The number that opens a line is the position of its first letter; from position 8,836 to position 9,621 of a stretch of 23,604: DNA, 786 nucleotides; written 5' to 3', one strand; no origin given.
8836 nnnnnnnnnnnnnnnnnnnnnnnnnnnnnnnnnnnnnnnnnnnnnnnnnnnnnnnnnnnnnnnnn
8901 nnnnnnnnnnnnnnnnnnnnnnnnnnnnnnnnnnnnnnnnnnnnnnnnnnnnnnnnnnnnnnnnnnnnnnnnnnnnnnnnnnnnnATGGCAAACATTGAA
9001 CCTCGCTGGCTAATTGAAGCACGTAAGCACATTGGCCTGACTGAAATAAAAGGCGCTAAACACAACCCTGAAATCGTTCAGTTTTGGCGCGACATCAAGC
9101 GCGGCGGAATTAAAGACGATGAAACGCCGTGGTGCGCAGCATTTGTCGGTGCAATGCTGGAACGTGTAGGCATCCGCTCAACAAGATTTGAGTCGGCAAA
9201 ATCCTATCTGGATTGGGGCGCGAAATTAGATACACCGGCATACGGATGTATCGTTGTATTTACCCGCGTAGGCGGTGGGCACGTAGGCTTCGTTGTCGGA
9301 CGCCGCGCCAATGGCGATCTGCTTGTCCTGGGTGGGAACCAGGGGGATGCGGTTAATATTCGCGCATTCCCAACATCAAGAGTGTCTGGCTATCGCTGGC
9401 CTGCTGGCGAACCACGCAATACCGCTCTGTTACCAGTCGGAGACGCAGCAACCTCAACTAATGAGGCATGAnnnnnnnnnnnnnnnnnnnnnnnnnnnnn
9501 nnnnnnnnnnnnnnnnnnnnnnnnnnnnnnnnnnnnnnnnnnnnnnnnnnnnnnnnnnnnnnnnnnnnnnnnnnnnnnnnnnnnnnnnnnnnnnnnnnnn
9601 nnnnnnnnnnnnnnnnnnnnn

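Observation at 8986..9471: Lone plus-strand CHAP-like hydrolase gene inside a minus-strand block, with the holin pair 10 kb away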

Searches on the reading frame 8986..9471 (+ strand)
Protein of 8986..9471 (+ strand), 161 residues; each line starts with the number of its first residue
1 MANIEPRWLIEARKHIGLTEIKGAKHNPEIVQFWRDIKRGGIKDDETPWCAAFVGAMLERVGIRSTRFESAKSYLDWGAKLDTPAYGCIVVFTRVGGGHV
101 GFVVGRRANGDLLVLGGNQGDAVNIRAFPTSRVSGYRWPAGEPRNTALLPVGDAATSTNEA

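Call 4: search_protein_families(library=pfam, proteins=[window:8986-9471:+], max_evalue=1)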
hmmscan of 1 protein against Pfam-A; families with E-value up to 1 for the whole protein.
window:8986-9471:+ (161 aa): 2 families
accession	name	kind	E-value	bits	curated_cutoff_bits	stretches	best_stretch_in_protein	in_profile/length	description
PF05257.22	CHAP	-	2.5e-07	31.6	26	1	44-118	3-81/81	CHAP domain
PF10030.15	DUF2272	-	0.0029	17.9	27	0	99-132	131-167/191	Uncharacterized protein conserved in bacteria (DUF2272)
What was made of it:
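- On TIGR02594 family / CHAP domain (NlpC/P60 papain-like superfamily): CHAP scores 31.6 bits against 26 (call 4).
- Checked: Pfam CHAP, E 2.5e-7, above the gathering score (call 4).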

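Call 5: search_protein_families(library=ncbifam, proteins=[window:8986-9471:+], max_evalue=1)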
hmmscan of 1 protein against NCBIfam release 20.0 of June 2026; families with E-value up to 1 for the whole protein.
window:8986-9471:+ (161 aa): 1 family
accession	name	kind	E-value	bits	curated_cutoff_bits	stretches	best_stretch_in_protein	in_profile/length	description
TIGR02594.1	TIGR02594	subfamily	4.1e-42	143.6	70.55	1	8-138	2-132/132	TIGR02594 family protein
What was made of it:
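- On TIGR02594 family / CHAP domain (NlpC/P60 papain-like superfamily): TIGR02594 scores 143.6 bits against a cut-off of 70.55, covering model positions 2-132 of 132 (call 5).
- Checked: NCBIfam TIGR02594, 143.6 bits against a cut-off of 70.55, covering the whole model (call 5).
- It is only the bare catalytic domain (161 aa, full-length TIGR02594, call 5), with no hub, OB-fold or beta-helix part.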

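Call 13: search_solved_structures(query=window:8986-9468:+, max_evalue=1, show_alignments=3)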
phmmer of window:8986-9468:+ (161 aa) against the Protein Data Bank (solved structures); distinct sequences matched with E-value up to 1: 2.
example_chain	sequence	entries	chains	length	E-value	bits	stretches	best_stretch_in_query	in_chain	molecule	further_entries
1cer_O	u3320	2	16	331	0.045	17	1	37-88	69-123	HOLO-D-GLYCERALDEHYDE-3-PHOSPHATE DEHYDROGENASE | Glyceraldehyde-3-phosphate dehydrogenase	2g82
1vc2_A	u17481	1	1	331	0.67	13.1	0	36-81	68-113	Glyceraldehyde 3-Phosphate Dehydrogenase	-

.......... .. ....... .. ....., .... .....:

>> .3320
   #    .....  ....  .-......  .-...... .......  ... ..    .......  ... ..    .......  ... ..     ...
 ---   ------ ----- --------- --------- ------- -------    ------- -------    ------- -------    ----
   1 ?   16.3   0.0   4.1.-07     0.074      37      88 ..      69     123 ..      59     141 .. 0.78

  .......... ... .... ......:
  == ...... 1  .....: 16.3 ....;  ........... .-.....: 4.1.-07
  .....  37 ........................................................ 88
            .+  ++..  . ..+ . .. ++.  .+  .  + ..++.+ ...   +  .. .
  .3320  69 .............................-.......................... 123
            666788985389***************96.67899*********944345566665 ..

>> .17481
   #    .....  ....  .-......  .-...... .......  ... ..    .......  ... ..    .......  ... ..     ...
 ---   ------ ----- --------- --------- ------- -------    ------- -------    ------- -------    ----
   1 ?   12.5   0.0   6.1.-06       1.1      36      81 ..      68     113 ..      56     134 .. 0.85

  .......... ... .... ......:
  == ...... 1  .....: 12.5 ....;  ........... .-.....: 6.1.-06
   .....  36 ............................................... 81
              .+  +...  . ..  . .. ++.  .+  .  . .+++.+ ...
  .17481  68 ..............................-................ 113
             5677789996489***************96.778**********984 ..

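Call 14: search_protein_families(library=phrogs, proteins=[window:8986-9468:+], max_evalue=0.01)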
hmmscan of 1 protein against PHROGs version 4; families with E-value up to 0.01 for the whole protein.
window:8986-9468:+ (161 aa): 3 families
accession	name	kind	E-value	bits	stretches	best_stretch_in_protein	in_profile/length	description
phrog_1259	-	tail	1.1e-46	160.1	1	4-156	987-1146/1179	baseplate hub subunit and tail lysozyme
phrog_21357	-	lysis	7.3e-07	29.8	1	10-126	9-135/225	endolysin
phrog_9589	-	lysis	1.2e-06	29.6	1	12-118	11-125/281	endolysin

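Call 19: search_dna_similar(query=window:8986-9468:+, collection=phages, mode=protein, max_rows=60, rows=spread, max_evalue=0.001)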
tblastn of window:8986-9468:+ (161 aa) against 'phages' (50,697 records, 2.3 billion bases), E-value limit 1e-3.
Records with a match: 553; places in all: 553; records where one place covers at least 80% of the query: 542.
Best place of each record, by identity: >=99% 2; 60-80% 23; <60% 528.
By first word of the organism name: Salmonella 164; Vibrio 95; Pseudomonas 59; Klebsiella 45; Escherichia 32; Rhizobium 24; Dickeya 20; Proteus 14; Serratia 10; Aeromonas 9; and 28 more.
By host as written in the record: - 102; Pseudomonas aeruginosa 28; Salmonella enterica 26; Salmonella enterica subsp. enterica serovar Enteritidis PT1 21; Vibrio cholerae 19; Klebsiella pneumoniae 19; Salmonella enterica subsp. enterica serovar Typhimurium 14; Escherichia coli O157:H7 11; and 166 more.
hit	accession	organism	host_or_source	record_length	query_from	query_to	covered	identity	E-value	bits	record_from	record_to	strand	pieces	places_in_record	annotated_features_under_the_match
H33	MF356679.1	Escherichia phage D6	Escherichia coli C600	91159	1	161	100%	99.4%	2e-88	286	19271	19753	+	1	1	putative peptidoglycan hydrolase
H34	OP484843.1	Aeromonas phage A051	Aeromonas sp.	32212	2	155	96%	70.1%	2e-54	189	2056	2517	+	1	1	hypothetical protein | holin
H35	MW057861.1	Providencia phage PSTCR7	Providencia stuartii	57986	8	161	96%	62.3%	7e-52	182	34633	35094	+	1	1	hypothetical protein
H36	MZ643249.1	Proteus phage vB_PmiS_PM-CJR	Proteus sp.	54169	7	161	96%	52.8%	1e-32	127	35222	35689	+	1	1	peptidoglycan hydrolase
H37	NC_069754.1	Pseudomonas phage PSV3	Pseudomonas syringae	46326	3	161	99%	46.3%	8e-18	131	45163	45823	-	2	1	baseplate hub subunit and tail lysozyme (x2) | holin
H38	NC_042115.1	Pseudomonas phage vB_PaeS_PAO1_Ab19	Pseudomonas aeruginosa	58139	8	161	96%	45.8%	4e-23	100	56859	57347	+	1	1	baseplate hub subunit and tail lysozyme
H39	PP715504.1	Pseudomonas phage vB_PaeS_HZ_ZJUX1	Pseudomonas aeruginosa PAO1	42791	3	161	99%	43.7%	3e-18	86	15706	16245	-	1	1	endolysin | holin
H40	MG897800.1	Pseudomonas phage vB_PaeS_C1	Pseudomonas aeruginosa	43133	3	161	99%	43.7%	3e-18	86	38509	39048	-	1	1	long tail fiber proximal subunit | holin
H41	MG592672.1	Vibrio phage 3.058.O._10N.286.46.B8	Vibrio lentus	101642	3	145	89%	48.3%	7e-26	107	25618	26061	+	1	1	NLPC/P60 domain endopeptidase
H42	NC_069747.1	Pseudomonas phage Epa40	Pseudomonas sp.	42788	3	161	99%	43.2%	7e-18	85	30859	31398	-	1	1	baseplate hub subunit and tail lysozyme | holin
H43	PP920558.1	Pseudomonas phage Lucjan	Pseudomonas aeruginosa PAO-1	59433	8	161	96%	44.2%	3e-21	94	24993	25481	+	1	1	hypothetical protein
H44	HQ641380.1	Enterobacter phage EcP1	Enterobacter cloacae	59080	8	155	92%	45.1%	4e-20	91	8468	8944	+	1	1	hypothetical protein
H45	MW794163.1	Vibrio phage ICP1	-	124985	8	141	83%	47.8%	9e-27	110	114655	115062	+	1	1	putative baseplate hub subunit and tail lysozyme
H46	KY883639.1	Vibrio phage JSF14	Vibrio cholerae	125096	8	141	83%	47.8%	9e-27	110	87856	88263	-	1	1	cell wall-associated hydrolase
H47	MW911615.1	Vibrio phage ICP1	Vibrio cholerae O1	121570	8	141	83%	47.1%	4e-26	108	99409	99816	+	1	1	record has no annotation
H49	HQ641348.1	Vibrio phage ICP1_2006_D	Vibrio cholerae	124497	8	141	83%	47.1%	4e-26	108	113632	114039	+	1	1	Gp5 baseplate hub subunit and tail lysozyme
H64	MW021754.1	Salmonella phage FrontPhageNews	Salmonella enterica serovar Typhimurium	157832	7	147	88%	39.6%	2e-17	84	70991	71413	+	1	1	putative tail-associated lysozyme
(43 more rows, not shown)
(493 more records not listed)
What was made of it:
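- In Caulobacter phage CcrBL10 the match lies in a tape-measure gene (call 19).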

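Call 20: find_homologous_proteins(query=window:8986-9468:+)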
Query window:8986-9468:+ (161 aa): 5668 proteins with E <= 0.001 among 5733 candidates; the best 120 are listed.
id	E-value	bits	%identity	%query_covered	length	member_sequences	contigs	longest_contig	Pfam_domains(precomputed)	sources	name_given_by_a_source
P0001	1.9e-104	365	99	100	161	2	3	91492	PF05257.23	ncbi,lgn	ncbi:TPA: TIGR02594 family protein [Escherichia coli]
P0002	2.7e-104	364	99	100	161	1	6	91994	PF05257.23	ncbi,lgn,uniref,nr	ncbi:TPA: TIGR02594 family protein [Escherichia coli]|uniref:TIGR02594 family protein n=1 Tax=Escher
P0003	3.7e-104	364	99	100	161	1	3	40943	PF05257.23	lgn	-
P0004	4.1e-104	364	99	100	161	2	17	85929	PF05257.23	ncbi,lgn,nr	ncbi:TIGR02594 family protein [Escherichia coli]|nr:TIGR02594 family protein [Escherichia coli] HAW5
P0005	1.0e-103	362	99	100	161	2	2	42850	PF05257.23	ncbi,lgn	ncbi:TIGR02594 family protein [Escherichia coli]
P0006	1.9e-103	362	99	100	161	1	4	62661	PF05257.23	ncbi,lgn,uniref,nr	ncbi:TIGR02594 family protein [Escherichia coli]|uniref:TIGR02594 family protein n=1 Tax=Escherichia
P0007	1.9e-103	362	98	100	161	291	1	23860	PF05257.23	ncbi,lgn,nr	ncbi:TIGR02594 family protein [Escherichia coli]|nr:TIGR02594 family protein [Escherichia coli]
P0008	6.1e-96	337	90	100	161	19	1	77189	PF05257.23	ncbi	-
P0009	4.1e-90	318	85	100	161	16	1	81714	PF05257.23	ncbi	ncbi:TIGR02594 family protein [Enterobacter hormaechei]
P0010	7.1e-90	317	84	100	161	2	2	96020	PF05257.23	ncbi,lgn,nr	ncbi:TPA: TIGR02594 family protein [Klebsiella variicola subsp. variicola]|nr:TIGR02594 family prote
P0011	4.0e-87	308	82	100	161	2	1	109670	PF05257.23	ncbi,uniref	ncbi:TIGR02594 family protein (plasmid) [Raoultella ornithinolytica]|uniref:TIGR02594 family protein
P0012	1.4e-85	303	80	100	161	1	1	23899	PF05257.23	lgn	-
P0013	6.2e-82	292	80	100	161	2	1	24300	PF05257.23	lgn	-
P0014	3.2e-80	286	78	100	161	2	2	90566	PF05257.23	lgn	-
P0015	6.9e-79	282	77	100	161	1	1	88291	PF05257.23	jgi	jgi:uncharacterized protein (TIGR02594 family)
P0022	6.5e-75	269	71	99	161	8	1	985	PF05257.23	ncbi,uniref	ncbi:TIGR02594 family protein [Salmonella enterica]|uniref:TIGR02594 family protein n=1 Tax=Salmonel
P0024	1.3e-74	268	72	98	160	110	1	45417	PF05257.23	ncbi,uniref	ncbi:TIGR02594 family protein [Aeromonas dhakensis]|uniref:TIGR02594 family protein n=1 Tax=Aeromona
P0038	7.3e-73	262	75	98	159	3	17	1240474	PF05257.23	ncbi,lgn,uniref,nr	ncbi:TIGR02594 family protein [Klebsiella pneumoniae]|uniref:TIGR02594 family protein n=1 Tax=Klebsi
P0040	7.8e-73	262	71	98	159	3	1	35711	PF05257.23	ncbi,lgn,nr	ncbi:TIGR02594 family protein [Salmonella enterica subsp. enterica]|nr:TIGR02594 family protein [Sal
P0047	2.7e-72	260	69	98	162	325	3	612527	PF05257.23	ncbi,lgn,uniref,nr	ncbi:MAG: TIGR02594 family protein [Citrobacter sp.]|uniref:TIGR02594 family protein n=1 Tax=Citroba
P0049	3.1e-72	260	74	96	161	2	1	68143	PF05257.23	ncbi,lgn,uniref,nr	ncbi:TIGR02594 family protein [Pseudomonas sp.]|uniref:TIGR02594 family protein n=1 Tax=Pseudomonas 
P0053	4.0e-72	260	70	100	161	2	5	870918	PF05257.23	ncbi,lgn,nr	ncbi:TIGR02594 family protein [Salmonella enterica]|nr:TIGR02594 family protein [Salmonella enterica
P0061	6.8e-72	259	69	98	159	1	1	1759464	PF05257.23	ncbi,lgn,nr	ncbi:TIGR02594 family protein [Enterobacter bugandensis]|nr:TIGR02594 family protein [Enterobacter b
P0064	8.8e-72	259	73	98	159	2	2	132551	PF05257.23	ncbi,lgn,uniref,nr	ncbi:TIGR02594 family protein [Enterobacter asburiae]|uniref:TIGR02594 family protein n=1 Tax=Entero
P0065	1.1e-71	258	71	98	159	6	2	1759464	PF05257.23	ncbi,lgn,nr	ncbi:TIGR02594 family protein [Enterobacter bugandensis]|nr:TIGR02594 family protein [Enterobacter b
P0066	1.2e-71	258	73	98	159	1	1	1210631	PF05257.23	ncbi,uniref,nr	ncbi:TIGR02594 family protein [Leclercia adecarboxylata]|uniref:TIGR02594 family protein n=1 Tax=Lec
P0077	3.0e-71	257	79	89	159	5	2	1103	PF05257.23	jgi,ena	jgi:uncharacterized protein (TIGR02594 family)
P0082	4.0e-71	256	76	91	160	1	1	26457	PF05257.23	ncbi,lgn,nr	ncbi:TIGR02594 family protein [Salmonella enterica subsp. enterica serovar Agama]|nr:TIGR02594 famil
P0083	4.0e-71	256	71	96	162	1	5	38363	PF05257.23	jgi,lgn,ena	jgi:uncharacterized protein (TIGR02594 family)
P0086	4.5e-71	256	69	98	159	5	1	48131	PF05257.23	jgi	jgi:conserved hypothetical protein TIGR02594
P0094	7.2e-71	256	74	93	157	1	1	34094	PF05257.23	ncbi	ncbi:MAG: TIGR02594 family protein [Shewanella sp.]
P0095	7.6e-71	255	71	100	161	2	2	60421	PF05257.23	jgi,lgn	jgi:uncharacterized protein (TIGR02594 family)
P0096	8.0e-71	255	71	96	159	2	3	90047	PF05257.23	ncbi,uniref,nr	ncbi:TIGR02594 family protein [Aeromonas jandaei]|uniref:TIGR02594 family protein n=1 Tax=Aeromonas 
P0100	8.8e-71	255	71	98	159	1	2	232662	PF05257.23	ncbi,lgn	ncbi:TIGR02594 family protein [Raoultella planticola]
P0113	1.7e-70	254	72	98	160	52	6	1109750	PF05257.23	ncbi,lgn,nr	ncbi:TIGR02594 family protein [Salmonella enterica]|nr:TIGR02594 family protein [Salmonella enterica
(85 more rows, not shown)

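Call 22: get_annotated_region(hit=H34, flank=3000)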
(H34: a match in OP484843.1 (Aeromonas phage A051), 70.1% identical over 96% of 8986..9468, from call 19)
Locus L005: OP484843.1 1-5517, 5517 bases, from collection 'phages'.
description: Aeromonas phage A051, complete genome.
organism: Aeromonas phage A051 (NCBI taxid 2985286)
taxonomy: Viruses; Duplodnaviria; Heunggongvirae; Uroviricota; Caudoviricetes; Peduoviridae; Bielevirus
host: Aeromonas sp.; source: -; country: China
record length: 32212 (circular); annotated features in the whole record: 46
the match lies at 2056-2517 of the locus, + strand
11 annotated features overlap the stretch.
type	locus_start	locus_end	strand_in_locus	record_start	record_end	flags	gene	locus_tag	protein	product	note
CDS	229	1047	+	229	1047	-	-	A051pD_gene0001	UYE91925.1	tail protein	-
CDS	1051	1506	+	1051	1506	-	-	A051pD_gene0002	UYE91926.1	tail protein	-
CDS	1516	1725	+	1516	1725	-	-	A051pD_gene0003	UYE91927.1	hypothetical protein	-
CDS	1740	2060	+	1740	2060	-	-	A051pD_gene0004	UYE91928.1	holin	lambda family phage holin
CDS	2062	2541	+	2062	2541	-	-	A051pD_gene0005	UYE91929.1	hypothetical protein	-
CDS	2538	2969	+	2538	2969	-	-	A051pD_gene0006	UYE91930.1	hypothetical protein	-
CDS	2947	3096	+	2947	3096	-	-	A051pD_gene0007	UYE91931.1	hypothetical protein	-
CDS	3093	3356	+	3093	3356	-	-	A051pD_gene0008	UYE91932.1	hypothetical protein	-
CDS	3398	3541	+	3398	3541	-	-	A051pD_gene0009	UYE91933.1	hypothetical protein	-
CDS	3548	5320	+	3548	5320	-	-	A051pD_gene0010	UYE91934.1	tail tape measure protein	-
CDS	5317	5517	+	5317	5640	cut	-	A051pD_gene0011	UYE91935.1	hypothetical protein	-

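Call 23: get_annotated_region(hit=H39, flank=3000)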
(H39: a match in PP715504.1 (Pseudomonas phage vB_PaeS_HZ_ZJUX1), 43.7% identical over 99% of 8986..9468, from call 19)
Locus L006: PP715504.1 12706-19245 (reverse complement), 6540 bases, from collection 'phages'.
description: Pseudomonas phage vB_PaeS_HZ_ZJUX1, complete genome.
organism: Pseudomonas phage vB_PaeS_HZ_ZJUX1 (NCBI taxid 3163621)
taxonomy: Viruses; Duplodnaviria; Heunggongvirae; Uroviricota; Caudoviricetes; Septimatrevirus
host: Pseudomonas aeruginosa PAO1; source: -; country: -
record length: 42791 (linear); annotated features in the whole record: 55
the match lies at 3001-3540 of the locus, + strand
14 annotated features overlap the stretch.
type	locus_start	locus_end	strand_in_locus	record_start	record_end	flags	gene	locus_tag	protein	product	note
CDS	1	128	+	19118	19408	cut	-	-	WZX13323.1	hypothetical protein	-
CDS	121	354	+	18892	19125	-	-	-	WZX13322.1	hypothetical protein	-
CDS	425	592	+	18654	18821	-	-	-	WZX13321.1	hypothetical protein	-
CDS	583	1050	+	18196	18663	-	-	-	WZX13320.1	dCMP deaminase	-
CDS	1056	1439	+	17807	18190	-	-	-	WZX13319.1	hypothetical protein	-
CDS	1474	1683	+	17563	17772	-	-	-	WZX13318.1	hypothetical protein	-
CDS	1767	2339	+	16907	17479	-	-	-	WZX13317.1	hypothetical protein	-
CDS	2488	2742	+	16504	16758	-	-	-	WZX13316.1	hypothetical protein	X1000020; member of protein family found in lysis cassettes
CDS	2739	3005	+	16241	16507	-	-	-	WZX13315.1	holin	-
CDS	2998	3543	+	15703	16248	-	-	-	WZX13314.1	endolysin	-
CDS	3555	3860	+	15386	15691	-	-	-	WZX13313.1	hypothetical protein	-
CDS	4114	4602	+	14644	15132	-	-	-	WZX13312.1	small terminase subunit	-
CDS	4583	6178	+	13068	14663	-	-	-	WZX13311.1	large terminase subunit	-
CDS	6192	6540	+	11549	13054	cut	-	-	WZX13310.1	portal protein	-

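Call 43: find_encoding_contigs(protein=P0038, flank=4000, max_places=3)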
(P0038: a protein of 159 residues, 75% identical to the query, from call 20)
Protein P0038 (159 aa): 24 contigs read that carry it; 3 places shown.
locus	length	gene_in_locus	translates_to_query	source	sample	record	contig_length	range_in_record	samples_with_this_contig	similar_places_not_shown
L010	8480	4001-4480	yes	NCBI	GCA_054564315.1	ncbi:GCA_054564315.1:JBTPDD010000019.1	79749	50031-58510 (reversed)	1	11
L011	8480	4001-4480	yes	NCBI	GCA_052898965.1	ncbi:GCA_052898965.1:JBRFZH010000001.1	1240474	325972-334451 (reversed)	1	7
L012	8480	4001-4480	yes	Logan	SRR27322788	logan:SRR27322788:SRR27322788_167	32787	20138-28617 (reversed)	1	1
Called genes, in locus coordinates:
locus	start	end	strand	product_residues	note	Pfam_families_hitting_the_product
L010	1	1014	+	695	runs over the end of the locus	PF06048:DUF927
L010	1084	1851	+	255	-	PF27659:CHP02642 (faint), PF03589:Antiterm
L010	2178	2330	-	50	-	-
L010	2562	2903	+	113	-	-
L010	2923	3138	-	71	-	-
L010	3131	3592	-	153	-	PF26151:AcrIF11_ADP_ribosyl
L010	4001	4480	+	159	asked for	PF05257:CHAP (weak)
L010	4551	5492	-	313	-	PF11185:DUF2971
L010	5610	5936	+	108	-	-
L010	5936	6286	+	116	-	PF01844:HNH, PF14279:HNH_5 (weak)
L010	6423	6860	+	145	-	PF05119:Terminase_4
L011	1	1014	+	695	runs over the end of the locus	PF06048:DUF927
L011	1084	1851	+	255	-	PF27659:CHP02642 (faint), PF03589:Antiterm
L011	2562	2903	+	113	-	-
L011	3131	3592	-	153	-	PF26151:AcrIF11_ADP_ribosyl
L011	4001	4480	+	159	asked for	PF05257:CHAP (weak)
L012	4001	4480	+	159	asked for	PF05257:CHAP (weak)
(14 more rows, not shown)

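Call 44: find_encoding_contigs(protein=P0053, flank=4000, max_places=3)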
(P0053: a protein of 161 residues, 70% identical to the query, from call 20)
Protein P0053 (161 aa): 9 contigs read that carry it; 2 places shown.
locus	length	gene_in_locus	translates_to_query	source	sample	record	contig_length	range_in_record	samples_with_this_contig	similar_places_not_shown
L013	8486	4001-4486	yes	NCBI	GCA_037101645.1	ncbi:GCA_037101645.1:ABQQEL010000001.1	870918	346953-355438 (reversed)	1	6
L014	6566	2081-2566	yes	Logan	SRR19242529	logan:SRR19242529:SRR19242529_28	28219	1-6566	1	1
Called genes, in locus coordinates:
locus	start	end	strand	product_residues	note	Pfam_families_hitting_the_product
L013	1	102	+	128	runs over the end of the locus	-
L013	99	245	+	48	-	PF26818:Phage_YlcG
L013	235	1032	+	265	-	PF03589:Antiterm, PF00684:DnaJ_CXXCXGXG (faint), PF03589:Antiterm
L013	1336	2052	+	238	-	PF12869:tRNA_anti-like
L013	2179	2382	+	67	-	-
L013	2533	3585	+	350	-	PF01555:N6_N4_Mtase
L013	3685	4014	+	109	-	PF05106:Phage_holin_3_1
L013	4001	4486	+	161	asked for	PF05257:CHAP (faint)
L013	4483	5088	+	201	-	PF10721:DUF2514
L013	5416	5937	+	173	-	-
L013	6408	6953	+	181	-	PF07471:Phage_Nu1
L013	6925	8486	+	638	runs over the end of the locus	PF05876:GpA_ATPase, PF20454:GpA_nuclease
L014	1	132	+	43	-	?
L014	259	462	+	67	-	-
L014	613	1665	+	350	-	PF01555:N6_N4_Mtase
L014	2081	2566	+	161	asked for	PF05257:CHAP (faint)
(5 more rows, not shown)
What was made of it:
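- On Canonical (holin-dependent, cytoplasmic) phage endolysin: Close homologues do sit in such cassettes (calls 22, 23, 44).
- Phage_holin_3_1 - X - DUF2514 - Nu1/GpA in a Salmonella prophage (call 44).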

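Call 45: predict_structure(alignment_id=A1)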
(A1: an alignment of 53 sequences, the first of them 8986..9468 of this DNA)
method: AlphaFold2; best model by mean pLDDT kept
length: 161 residues; sequences in the alignment: 53
mean_pLDDT: 85.5   pTM: 0.85
mean pLDDT of the five models: 85.5, 83.7, 83.4, 81.2, 79.9
residues with pLDDT >= 90: 92; 70-90: 49; 50-70: 12; < 50: 8
segments of 3 or more residues with pLDDT < 50: 156-161
pLDDT, mean of each block of 10 residues (from residue 1): 78 93 82 82 69 94 84 92 95 85 95 89 92 95 87 61 42
secondary structure, 60 per line:
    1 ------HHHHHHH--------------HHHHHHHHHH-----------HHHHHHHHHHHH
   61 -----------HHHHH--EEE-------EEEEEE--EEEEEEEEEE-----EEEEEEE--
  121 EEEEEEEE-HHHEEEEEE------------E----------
elements in order: H7-13 H28-37 H49-60 H72-76 E79-81 E89-94 E97-106 E112-118 E121-128 E133-138
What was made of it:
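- On TIGR02594 family / CHAP domain (NlpC/P60 papain-like superfamily): AlphaFold2 model with pLDDT 85.5 and pTM 0.85 (call 45).
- Closest known: NlpC/P60 and CHAP peptidoglycan hydrolases with solved structures. Same: The catalytic Cys sits at the start of a predicted helix (H49-60), and the His lies in a predicted beta-strand (call 45).
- Checked: AlphaFold2 model with mean pLDDT 85.5 (call 45).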

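Call 47: search_protein_representatives(protein=window:8986-9468:+)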
Query: 161 residues. Proteins with E-value up to 0.001 (for the whole library): 8354; up to 1e-10: 4593; up to 1e-30: 222. The best 150 are listed.
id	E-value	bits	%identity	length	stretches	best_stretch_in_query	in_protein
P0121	1.1e-54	201.3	66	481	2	47-152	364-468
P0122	5.2e-54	199.0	72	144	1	5-130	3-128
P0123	2.9e-53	196.6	43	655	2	5-151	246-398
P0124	8.4e-53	195.1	58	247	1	7-156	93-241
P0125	1.8e-52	194.0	60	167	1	4-144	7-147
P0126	6.0e-52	192.3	63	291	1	4-150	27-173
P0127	1.9e-51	190.7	62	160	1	5-144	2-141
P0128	5.7e-51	189.1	59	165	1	5-156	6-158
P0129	4.9e-50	186.1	60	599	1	6-142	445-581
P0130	1.6e-49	184.4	58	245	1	4-156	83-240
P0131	6.6e-49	182.4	59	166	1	5-151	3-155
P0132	3.7e-48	180.0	62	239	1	5-146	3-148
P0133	2.6e-47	177.2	58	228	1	5-146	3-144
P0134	4.8e-47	176.4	58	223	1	5-147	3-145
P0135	7.2e-47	175.8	58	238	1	4-140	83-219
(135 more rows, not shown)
